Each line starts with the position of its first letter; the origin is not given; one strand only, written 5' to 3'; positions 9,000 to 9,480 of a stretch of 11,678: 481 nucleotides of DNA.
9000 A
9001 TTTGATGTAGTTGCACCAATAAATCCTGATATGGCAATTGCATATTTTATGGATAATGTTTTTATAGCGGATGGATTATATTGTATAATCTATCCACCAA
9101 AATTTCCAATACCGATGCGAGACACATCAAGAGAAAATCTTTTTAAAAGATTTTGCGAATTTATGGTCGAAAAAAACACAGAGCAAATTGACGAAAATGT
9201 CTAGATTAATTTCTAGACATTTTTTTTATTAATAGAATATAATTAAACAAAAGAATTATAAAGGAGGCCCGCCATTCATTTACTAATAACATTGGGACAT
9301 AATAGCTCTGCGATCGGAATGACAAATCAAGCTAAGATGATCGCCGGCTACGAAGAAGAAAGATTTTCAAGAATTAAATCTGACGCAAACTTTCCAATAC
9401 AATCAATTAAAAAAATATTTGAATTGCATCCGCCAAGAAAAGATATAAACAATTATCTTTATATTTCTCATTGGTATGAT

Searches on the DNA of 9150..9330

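Call 62: search_rna_families(source=window, start=9150, end=9330, threshold=evalue, max_evalue=1)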
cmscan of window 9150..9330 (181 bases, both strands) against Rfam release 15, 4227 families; matches with E-value up to 1: 4.
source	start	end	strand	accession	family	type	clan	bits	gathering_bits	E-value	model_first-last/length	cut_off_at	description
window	9156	9229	+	RF02074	STnc240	Gene; sRNA;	-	21.7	55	0.34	1-77/77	no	Enterobacterial sRNA STnc240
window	9195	9272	-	RF01796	frnS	Gene; sRNA;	-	20.3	60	0.17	1-119/119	no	Fumarate/nitrate reductase regulator sRNA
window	9191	9279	-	RF01456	VrrA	Gene; antisense;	-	17.8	50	0.56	1-140/140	no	Vibrio regulatory RNA of OmpA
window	9195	9222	-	RF01464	rliA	Gene; sRNA;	-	14.1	50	0.94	1-29/224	no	Listeria sRNA rliA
